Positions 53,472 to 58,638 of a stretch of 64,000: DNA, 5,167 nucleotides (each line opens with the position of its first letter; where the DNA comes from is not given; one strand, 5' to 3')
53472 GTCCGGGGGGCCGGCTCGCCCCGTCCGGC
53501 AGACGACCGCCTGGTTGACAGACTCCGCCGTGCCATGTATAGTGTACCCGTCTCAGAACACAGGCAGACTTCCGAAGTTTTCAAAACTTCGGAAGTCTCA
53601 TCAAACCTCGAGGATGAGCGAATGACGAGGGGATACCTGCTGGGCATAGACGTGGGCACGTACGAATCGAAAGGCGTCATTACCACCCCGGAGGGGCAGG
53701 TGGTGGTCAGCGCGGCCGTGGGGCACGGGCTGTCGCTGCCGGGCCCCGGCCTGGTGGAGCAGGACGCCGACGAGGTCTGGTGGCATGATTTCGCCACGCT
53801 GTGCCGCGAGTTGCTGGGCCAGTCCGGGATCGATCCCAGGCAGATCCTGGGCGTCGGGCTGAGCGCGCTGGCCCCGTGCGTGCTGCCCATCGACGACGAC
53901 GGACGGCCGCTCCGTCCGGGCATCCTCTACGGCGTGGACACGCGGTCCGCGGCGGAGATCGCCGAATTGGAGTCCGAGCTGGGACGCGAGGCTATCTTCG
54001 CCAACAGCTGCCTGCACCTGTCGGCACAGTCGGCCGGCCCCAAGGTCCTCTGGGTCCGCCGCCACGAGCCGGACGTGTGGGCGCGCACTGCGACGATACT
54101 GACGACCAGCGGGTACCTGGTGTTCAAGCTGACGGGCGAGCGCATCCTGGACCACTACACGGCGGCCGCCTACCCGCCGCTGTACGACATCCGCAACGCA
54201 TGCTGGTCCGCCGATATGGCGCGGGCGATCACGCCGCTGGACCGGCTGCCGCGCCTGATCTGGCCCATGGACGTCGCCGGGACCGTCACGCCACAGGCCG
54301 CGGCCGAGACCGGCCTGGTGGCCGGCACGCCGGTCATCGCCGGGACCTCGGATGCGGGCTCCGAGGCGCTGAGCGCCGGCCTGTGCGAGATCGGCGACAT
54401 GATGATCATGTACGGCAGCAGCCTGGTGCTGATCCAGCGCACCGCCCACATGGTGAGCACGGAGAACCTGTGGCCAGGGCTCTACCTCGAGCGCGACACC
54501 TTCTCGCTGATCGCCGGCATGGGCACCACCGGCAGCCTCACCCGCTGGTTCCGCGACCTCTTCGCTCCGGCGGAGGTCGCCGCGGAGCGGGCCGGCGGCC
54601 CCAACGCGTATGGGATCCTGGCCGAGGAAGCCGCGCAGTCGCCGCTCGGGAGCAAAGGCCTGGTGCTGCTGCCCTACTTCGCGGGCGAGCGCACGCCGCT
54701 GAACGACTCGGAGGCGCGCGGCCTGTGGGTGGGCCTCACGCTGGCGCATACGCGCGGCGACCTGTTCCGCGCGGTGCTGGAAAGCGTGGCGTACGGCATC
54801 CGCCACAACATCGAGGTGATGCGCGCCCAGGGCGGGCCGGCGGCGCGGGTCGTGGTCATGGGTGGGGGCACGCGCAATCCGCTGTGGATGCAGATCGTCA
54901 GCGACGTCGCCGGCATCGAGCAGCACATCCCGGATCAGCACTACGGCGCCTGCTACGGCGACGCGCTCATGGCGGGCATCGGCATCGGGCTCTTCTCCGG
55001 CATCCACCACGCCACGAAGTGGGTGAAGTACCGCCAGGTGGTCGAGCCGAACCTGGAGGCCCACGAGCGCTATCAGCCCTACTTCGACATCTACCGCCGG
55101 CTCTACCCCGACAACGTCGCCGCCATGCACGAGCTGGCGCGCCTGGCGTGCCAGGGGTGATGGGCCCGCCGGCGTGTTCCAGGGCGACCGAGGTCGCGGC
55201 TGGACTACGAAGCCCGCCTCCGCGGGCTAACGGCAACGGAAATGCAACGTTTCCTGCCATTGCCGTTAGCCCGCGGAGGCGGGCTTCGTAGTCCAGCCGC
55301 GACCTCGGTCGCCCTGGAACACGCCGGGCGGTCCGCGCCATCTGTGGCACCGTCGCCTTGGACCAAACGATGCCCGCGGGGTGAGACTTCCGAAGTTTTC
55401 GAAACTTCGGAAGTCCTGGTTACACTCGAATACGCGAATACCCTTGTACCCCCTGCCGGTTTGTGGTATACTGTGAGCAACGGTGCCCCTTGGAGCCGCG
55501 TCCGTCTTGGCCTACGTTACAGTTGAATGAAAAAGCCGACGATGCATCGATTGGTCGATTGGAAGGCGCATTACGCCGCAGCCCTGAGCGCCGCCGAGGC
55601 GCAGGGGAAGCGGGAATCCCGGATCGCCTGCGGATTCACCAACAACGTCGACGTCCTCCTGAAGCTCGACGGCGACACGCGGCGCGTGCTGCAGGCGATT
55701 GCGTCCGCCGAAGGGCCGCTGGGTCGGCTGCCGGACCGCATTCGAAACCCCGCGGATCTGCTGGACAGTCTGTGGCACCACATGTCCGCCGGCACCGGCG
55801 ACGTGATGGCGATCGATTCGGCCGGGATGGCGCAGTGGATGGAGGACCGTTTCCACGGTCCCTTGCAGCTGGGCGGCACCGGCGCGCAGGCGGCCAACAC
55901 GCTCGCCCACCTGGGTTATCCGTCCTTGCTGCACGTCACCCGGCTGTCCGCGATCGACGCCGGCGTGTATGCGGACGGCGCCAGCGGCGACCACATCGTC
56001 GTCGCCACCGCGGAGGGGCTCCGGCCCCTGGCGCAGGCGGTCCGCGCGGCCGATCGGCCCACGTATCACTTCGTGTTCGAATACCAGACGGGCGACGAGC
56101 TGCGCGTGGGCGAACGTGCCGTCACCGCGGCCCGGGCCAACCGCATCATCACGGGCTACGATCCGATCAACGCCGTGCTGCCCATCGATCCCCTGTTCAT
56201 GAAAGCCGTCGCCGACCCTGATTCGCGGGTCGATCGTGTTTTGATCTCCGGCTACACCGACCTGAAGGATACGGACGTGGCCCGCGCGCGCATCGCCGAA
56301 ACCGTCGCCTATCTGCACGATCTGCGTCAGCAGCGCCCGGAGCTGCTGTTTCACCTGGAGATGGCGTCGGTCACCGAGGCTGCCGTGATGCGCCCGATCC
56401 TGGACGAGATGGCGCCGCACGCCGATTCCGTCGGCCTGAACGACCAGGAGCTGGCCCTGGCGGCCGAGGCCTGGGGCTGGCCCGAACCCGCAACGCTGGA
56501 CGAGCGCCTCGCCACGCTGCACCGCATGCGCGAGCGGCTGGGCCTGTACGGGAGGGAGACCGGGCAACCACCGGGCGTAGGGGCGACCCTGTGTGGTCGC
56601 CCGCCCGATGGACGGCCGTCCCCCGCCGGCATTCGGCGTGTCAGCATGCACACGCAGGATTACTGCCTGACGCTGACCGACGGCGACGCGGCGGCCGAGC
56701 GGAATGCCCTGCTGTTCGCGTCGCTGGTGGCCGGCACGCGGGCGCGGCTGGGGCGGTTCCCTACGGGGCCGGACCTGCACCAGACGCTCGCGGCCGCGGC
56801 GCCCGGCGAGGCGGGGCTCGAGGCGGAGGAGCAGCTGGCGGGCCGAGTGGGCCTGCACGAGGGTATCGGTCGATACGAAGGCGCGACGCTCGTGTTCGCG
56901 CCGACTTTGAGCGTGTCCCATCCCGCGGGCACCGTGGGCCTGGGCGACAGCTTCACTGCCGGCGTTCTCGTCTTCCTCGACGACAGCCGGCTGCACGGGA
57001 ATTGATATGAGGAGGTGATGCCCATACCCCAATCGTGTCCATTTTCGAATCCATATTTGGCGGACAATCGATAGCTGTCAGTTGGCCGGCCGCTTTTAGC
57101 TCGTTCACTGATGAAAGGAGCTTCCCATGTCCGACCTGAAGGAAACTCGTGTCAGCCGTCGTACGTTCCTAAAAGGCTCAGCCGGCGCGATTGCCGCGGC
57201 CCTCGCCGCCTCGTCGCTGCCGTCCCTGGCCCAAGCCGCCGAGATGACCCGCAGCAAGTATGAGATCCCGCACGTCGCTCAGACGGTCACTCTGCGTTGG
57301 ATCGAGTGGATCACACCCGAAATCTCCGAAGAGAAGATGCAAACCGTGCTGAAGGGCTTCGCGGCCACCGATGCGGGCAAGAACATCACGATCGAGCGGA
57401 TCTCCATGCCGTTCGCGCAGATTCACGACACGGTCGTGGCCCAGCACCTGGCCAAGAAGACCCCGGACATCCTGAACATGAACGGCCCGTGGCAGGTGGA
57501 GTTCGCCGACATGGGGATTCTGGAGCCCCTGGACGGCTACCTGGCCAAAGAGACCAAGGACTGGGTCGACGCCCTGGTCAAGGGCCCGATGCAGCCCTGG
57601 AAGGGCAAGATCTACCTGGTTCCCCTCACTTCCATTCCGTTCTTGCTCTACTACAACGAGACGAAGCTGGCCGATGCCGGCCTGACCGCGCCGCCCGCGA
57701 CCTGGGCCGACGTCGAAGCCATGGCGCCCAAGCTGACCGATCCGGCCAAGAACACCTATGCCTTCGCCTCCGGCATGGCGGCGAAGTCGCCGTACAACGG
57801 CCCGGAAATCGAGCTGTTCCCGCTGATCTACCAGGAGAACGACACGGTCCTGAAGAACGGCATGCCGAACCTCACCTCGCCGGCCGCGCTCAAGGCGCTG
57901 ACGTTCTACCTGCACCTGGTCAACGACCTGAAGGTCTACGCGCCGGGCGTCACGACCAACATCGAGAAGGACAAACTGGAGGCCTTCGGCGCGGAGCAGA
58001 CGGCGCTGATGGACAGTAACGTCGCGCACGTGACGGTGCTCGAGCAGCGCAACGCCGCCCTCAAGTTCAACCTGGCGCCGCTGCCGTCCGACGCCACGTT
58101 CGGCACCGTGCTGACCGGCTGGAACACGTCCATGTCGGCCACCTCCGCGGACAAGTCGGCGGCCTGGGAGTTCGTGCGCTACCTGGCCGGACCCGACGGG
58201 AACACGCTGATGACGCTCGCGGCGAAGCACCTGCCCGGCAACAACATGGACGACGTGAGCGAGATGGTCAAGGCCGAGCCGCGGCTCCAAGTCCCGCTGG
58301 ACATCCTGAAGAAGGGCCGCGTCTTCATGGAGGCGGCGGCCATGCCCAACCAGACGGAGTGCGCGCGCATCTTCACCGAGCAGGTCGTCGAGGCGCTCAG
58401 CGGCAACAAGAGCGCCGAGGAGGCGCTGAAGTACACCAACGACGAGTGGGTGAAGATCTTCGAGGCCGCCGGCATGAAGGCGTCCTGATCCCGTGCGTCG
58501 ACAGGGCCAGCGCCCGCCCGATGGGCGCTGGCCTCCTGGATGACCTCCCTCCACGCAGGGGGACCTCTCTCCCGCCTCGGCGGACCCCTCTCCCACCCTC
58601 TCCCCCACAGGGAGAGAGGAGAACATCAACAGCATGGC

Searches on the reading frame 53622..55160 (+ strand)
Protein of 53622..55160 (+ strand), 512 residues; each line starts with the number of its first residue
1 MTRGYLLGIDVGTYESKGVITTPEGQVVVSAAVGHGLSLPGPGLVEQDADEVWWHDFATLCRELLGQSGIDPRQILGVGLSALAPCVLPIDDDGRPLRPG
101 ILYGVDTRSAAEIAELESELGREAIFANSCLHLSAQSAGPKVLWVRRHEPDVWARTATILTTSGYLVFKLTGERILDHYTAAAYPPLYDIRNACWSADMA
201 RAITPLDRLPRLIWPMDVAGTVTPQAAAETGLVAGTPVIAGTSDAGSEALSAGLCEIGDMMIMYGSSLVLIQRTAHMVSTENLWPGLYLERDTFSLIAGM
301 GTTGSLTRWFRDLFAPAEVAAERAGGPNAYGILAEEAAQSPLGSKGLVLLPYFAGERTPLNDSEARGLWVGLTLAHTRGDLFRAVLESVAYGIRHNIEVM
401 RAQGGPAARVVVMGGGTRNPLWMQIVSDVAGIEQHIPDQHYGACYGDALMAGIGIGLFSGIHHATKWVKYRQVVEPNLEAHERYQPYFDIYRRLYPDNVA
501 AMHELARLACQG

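Call 13: search_protein_families(library=pfam, proteins=[window:53622-55160:+], max_evalue=0.001)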
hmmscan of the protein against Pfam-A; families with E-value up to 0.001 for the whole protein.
window:53622-55160:+ (512 aa): 2 families
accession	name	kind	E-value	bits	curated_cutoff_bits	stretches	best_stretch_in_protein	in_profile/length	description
PF00370.27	FGGY_N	-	2.1e-42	145.8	28.8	1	5-248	1-242/245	FGGY family of carbohydrate kinases, N-terminal domain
PF02782.22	FGGY_C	-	7.1e-31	108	27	1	262-453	3-196/198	FGGY family of carbohydrate kinases, C-terminal domain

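Call 34: find_encoding_contigs(protein=window:53622-55160:+, flank=10000, max_places=6)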
Protein window:53622-55160:+ (512 aa): 1 contig read that carries it; 1 place shown.
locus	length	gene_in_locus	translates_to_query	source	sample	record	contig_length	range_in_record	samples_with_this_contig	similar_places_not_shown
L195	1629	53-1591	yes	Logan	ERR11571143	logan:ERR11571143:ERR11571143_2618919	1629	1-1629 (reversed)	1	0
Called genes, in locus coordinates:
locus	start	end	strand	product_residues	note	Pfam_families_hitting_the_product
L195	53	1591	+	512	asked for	PF00370:FGGY_N, PF02782:FGGY_C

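Call 36: find_homologous_proteins(query=window:53622-55160:+, max_evalue=1e-50)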
Query window:53622-55160:+ (512 aa): 5386 proteins with E <= 1e-50 among 8000 candidates; the best 120 are listed.
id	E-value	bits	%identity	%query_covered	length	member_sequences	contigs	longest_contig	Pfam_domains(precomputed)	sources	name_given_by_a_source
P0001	2.6e-297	1005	87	99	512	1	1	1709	PF00370.28,PF02782.23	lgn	-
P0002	2.2e-232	791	65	100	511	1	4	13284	PF00370.28,PF02782.23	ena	-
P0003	1.7e-231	788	66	100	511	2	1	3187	PF00370.28,PF02782.23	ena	-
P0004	2.2e-231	787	66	100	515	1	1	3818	PF00370.28,PF02782.23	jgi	jgi:xylulokinase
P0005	3.8e-229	780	65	100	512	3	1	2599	PF00370.28,PF02782.23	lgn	-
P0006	2.8e-227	774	65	99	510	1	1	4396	PF00370.28,PF02782.23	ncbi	-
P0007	2.1e-226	771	64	99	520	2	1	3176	PF00370.28,PF02782.23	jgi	jgi:xylulokinase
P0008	1.3e-225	768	63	99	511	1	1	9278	PF00370.28,PF02782.23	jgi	jgi:xylulokinase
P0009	1.6e-225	768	65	100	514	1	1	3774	PF00370.28,PF02782.23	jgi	jgi:xylulokinase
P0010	6.4e-225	766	63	99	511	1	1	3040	PF00370.28,PF02782.23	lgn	-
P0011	1.9e-224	764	65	99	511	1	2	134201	PF00370.28,PF02782.23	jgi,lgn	jgi:xylulokinase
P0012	2.4e-224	764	63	100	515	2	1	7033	PF00370.28,PF02782.23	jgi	jgi:xylulokinase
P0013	5.5e-224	763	65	99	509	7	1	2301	PF00370.28,PF02782.23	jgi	-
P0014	8.6e-224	762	64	100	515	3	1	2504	PF00370.28,PF02782.23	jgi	jgi:xylulokinase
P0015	4.1e-223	760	63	100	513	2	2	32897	PF00370.28,PF02782.23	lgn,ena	-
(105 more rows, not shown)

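Call 38: find_encoding_contigs(protein=P0001, flank=5000, max_places=3)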
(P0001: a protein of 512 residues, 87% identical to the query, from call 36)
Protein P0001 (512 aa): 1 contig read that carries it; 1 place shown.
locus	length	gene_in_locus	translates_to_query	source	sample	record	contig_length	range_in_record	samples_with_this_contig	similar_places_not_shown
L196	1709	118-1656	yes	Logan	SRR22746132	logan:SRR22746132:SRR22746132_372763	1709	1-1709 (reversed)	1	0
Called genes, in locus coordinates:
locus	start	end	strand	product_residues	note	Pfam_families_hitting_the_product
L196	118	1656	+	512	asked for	PF00370:FGGY_N, PF02782:FGGY_C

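Call 39: find_encoding_contigs(protein=P0011, flank=8000, max_places=2)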
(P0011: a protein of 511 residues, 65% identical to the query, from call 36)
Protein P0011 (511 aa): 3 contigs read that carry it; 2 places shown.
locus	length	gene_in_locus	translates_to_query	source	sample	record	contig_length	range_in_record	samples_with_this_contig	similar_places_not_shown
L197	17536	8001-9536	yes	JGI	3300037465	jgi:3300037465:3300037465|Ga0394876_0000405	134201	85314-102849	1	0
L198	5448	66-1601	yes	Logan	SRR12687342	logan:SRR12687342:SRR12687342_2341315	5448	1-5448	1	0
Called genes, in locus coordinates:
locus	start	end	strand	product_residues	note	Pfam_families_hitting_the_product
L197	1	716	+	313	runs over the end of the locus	PF12911:OppC_N, PF00528:BPD_transp_1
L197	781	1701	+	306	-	PF19300:BPD_transp_1_N, PF00528:BPD_transp_1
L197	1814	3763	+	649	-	PF02129:Peptidase_S15, PF00326:Peptidase_S9 (weak), PF12146:Hydrolase_4 (weak), PF08530:PepX_C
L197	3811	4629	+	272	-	PF02633:Creatininase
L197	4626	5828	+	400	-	PF01041:DegT_DnrJ_EryC1 (weak), PF01053:Cys_Met_Meta_PP (weak), PF00266:Aminotran_5 (weak), PF03841:SelA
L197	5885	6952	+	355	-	PF02073:Peptidase_M29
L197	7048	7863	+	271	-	PF03437:BtpA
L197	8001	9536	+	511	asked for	PF00370:FGGY_N, PF02782:FGGY_C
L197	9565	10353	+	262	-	PF01261:AP_endonuc_2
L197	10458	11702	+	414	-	PF00884:Sulfatase (faint), PF01663:Phosphodiest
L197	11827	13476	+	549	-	PF02129:Peptidase_S15, PF08530:PepX_C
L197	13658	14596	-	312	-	PF01145:Band_7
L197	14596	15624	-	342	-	PF01145:Band_7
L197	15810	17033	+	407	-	PF04055:Radical_SAM, PF13186:SPASM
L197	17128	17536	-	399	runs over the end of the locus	PF13506:Glyco_transf_21, PF13641:Glyco_tranf_2_3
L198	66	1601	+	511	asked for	PF00370:FGGY_N, PF02782:FGGY_C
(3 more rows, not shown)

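Call 40: find_encoding_contigs(protein=P0002, flank=8000, max_places=2)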
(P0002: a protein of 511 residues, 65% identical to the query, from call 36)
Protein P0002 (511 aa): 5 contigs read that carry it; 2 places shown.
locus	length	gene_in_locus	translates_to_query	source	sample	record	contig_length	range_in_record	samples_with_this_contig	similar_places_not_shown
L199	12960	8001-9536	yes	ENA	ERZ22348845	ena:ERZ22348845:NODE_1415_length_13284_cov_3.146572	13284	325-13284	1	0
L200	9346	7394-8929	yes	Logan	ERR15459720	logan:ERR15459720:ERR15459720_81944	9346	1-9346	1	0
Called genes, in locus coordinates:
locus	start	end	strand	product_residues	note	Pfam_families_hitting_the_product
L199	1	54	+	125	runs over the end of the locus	?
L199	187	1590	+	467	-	PF01547:SBP_bac_1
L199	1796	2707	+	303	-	PF00528:BPD_transp_1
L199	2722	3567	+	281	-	PF00528:BPD_transp_1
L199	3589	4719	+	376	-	PF00005:ABC_tran, PF08402:TOBE_2 (faint)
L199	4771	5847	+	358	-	PF00005:ABC_tran, PF13304:AAA_21 (faint)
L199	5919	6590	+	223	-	-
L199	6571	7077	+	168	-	PF01208:URO-D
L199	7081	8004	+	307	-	PF00795:CN_hydrolase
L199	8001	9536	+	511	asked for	PF00370:FGGY_N, PF02782:FGGY_C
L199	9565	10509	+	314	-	PF00551:Formyl_trans_N, PF02911:Formyl_trans_C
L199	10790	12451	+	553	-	-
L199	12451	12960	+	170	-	?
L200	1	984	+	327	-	?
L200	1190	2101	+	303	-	PF00528:BPD_transp_1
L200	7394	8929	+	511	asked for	PF00370:FGGY_N, PF02782:FGGY_C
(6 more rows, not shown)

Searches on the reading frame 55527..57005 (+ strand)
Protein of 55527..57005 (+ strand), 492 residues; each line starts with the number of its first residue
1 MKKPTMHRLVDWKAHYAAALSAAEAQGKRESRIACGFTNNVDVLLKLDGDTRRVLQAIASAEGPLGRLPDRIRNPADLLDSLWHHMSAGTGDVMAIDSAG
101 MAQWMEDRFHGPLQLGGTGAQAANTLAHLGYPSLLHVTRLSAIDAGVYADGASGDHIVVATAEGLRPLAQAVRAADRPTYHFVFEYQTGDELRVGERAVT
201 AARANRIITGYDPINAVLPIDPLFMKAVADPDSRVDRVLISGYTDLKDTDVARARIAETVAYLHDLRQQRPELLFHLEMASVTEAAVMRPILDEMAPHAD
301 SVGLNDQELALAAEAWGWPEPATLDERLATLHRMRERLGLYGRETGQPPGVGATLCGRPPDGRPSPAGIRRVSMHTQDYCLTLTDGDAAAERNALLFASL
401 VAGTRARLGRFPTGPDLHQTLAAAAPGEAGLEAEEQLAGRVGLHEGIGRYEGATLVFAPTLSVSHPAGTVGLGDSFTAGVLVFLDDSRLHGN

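Call 13: search_protein_families(library=pfam, proteins=[window:55527-57005:+], max_evalue=0.001)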
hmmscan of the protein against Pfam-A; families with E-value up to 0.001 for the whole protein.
window:55527-57005:+ (492 aa): 1 family
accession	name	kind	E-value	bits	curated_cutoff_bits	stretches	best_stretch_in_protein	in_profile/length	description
PF04587.20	ADP_PFK_GK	-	1.8e-55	188.9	27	1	32-482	2-429/430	ADP-specific Phosphofructokinase/Glucokinase conserved region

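Call 56: find_encoding_contigs(protein=window:55527-57005:+, flank=2000, max_places=4)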
Protein window:55527-57005:+ (492 aa): no gene with exactly this product is on record in the collection.

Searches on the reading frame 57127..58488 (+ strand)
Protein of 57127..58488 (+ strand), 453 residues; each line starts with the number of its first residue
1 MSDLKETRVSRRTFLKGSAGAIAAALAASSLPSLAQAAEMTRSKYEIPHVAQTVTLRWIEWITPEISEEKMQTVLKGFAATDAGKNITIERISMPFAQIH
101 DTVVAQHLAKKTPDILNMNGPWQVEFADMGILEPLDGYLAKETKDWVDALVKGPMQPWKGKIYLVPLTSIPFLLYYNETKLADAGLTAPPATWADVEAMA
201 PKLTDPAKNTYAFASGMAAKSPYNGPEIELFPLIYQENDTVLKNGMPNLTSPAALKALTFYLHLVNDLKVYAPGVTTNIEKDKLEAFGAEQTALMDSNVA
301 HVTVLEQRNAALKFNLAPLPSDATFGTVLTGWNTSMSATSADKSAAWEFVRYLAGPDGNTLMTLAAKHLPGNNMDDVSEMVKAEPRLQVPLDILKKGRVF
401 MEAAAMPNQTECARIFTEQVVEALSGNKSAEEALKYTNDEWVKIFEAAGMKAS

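Call 13: search_protein_families(library=pfam, proteins=[window:57127-58488:+], max_evalue=0.001)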
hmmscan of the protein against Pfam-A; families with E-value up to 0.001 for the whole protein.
window:57127-58488:+ (453 aa): 3 families
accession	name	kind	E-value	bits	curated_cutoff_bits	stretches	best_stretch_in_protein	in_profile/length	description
PF01547.30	SBP_bac_1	-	2.1e-26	94.1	26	1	70-359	9-306/307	Bacterial extracellular solute-binding protein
PF13416.11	SBP_bac_8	-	8e-23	82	27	1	83-372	9-262/279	Bacterial extracellular solute-binding protein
PF10518.14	TAT_signal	-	0.00021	21.5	22.7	1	9-28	2-21/21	TAT (twin-arginine translocation) pathway signal sequence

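Call 57: find_encoding_contigs(protein=window:57127-58488:+, flank=3000, max_places=4)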
Protein window:57127-58488:+ (453 aa): 1 contig read that carries it; 1 place shown.
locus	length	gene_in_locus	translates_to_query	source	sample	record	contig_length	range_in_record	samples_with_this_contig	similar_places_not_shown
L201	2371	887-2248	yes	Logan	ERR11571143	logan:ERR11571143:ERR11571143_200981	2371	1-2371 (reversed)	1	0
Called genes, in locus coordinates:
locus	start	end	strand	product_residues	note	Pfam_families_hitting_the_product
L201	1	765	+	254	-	?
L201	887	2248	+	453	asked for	PF01547:SBP_bac_1, PF13416:SBP_bac_8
